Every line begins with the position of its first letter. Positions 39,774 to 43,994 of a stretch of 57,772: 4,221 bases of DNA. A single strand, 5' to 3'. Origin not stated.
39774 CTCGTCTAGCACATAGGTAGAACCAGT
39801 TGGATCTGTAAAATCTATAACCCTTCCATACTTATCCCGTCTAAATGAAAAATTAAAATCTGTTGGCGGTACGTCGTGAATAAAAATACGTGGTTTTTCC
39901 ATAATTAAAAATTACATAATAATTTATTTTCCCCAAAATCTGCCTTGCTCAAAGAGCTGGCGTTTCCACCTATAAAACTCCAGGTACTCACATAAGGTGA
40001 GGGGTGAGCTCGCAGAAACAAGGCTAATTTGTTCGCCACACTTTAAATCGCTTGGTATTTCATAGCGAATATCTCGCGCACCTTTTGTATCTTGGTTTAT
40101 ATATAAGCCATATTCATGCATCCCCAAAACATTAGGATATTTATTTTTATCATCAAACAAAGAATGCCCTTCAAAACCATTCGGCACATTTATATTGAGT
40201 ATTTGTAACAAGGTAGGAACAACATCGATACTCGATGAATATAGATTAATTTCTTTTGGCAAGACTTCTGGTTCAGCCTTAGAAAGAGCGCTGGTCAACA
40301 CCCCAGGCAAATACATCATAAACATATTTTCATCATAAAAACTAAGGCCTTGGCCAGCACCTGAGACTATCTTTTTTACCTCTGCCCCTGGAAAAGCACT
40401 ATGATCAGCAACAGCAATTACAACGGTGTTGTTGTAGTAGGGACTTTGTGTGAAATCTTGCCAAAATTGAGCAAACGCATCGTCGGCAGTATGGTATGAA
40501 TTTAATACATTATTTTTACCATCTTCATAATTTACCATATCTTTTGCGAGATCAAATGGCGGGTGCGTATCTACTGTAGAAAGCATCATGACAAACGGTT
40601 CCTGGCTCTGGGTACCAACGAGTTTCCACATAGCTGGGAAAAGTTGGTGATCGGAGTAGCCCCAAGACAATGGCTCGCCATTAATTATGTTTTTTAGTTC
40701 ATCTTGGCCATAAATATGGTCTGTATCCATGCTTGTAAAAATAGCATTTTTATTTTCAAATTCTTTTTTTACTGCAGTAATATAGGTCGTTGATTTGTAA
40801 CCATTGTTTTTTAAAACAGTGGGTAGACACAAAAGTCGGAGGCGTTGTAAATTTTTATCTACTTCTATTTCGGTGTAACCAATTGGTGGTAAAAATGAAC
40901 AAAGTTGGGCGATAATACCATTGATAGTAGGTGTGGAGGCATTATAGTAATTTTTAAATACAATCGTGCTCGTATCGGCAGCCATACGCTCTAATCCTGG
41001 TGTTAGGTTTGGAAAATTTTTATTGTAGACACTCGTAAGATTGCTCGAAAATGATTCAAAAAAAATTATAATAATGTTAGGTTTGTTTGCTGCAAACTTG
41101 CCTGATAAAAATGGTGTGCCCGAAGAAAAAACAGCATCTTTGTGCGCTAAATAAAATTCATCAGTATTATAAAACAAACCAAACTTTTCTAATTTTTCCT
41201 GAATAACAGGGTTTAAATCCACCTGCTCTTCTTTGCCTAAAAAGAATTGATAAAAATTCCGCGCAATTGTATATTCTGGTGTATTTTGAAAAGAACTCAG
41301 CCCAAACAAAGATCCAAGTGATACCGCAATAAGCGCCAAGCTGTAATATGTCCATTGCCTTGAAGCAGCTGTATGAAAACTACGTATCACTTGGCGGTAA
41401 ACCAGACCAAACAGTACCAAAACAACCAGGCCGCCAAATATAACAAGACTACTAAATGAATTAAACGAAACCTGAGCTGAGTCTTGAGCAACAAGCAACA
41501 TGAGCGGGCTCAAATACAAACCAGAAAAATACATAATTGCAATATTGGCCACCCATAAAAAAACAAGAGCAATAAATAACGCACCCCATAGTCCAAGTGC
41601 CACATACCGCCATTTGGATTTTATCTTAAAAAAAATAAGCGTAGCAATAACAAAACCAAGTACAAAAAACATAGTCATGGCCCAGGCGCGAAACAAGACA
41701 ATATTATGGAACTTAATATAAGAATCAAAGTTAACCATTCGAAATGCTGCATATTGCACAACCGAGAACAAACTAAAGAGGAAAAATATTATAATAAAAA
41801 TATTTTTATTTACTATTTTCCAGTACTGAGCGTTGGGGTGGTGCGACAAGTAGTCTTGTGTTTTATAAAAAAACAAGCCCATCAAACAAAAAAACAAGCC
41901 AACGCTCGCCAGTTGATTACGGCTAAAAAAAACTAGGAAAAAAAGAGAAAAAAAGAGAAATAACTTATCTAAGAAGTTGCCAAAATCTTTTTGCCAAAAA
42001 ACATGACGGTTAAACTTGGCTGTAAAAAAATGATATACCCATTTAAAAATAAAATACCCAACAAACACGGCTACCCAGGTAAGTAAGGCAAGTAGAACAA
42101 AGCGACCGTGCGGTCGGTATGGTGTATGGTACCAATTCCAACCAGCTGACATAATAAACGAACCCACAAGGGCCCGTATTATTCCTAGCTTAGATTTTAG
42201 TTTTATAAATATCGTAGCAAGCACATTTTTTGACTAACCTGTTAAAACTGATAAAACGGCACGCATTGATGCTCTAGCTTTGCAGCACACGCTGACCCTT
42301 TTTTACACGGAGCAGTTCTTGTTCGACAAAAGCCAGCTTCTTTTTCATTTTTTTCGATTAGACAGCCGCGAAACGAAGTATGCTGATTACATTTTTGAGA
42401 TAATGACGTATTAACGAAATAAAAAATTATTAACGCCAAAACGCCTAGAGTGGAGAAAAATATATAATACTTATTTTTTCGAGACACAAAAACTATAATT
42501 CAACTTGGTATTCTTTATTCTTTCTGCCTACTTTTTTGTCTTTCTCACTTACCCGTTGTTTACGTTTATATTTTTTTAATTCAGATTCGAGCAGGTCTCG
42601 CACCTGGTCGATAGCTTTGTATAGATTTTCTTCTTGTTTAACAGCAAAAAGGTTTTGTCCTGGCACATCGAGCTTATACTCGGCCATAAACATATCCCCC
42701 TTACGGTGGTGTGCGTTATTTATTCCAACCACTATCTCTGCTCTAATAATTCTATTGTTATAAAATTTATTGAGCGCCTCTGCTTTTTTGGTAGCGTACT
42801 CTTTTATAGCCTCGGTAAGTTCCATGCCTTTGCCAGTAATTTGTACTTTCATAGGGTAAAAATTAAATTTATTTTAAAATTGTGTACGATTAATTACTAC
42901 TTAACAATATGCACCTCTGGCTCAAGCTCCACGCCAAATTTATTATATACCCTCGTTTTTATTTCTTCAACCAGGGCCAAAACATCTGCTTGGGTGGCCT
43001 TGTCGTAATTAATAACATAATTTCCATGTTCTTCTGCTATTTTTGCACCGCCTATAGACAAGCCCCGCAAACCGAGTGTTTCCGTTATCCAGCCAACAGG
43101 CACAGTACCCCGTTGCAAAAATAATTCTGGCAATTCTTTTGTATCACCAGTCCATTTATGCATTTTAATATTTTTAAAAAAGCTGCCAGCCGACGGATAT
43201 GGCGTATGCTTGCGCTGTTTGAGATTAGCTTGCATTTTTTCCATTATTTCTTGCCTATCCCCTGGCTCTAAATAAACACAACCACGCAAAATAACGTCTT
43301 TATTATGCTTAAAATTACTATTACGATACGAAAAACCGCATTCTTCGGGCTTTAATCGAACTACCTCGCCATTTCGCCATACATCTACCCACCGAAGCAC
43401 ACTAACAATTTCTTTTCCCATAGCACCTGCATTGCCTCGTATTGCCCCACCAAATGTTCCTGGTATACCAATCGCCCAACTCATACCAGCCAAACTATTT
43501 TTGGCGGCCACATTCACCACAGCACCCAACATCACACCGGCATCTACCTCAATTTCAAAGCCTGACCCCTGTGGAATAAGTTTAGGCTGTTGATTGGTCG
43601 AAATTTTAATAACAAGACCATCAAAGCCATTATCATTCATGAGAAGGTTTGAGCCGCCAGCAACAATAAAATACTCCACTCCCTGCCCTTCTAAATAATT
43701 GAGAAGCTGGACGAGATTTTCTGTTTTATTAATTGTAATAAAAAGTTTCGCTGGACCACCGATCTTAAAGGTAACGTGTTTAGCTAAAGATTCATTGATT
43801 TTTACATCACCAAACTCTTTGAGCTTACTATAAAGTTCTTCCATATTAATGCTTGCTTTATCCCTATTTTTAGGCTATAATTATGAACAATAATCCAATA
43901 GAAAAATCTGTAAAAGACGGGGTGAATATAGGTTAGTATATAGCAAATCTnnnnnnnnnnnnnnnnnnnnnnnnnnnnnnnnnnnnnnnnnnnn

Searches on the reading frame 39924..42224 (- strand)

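Call 28: search_protein_families(library=pfam, proteins=[window:39924-42224:-], max_evalue=0.001)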
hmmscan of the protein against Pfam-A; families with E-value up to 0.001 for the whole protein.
window:39924-42224:- (766 aa): 2 families
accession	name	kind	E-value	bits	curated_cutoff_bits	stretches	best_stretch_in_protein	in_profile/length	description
PF00884.28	Sulfatase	-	2.4e-30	106.4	25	1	382-678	1-301/301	Sulfatase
PF02995.22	DUF229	-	0.00047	19.4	25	1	485-680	248-407/496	Protein of unknown function (DUF229)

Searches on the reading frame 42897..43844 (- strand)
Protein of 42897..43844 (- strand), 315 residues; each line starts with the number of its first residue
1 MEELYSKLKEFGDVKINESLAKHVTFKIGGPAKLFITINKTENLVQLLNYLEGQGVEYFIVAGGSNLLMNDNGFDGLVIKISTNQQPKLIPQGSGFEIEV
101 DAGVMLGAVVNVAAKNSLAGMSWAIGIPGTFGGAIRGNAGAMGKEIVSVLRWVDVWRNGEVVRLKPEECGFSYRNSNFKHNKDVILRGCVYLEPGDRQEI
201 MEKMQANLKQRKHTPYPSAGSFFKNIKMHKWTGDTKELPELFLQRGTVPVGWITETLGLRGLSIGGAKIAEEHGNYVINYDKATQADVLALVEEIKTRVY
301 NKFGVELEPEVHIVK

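Call 57: search_protein_families(library=pfam, proteins=[window:42897-43844:-], max_evalue=0.00001)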
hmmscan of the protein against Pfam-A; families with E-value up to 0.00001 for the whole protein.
window:42897-43844:- (315 aa): 2 families
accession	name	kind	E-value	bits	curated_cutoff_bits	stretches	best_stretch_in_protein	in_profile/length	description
PF02873.21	MurB_C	-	1.6e-27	96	27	1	199-314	1-99/99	UDP-N-acetylenolpyruvoylglucosamine reductase, C-terminal domain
PF01565.28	FAD_binding_4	-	1.9e-15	57.2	26.4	1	33-164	2-138/139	FAD binding domain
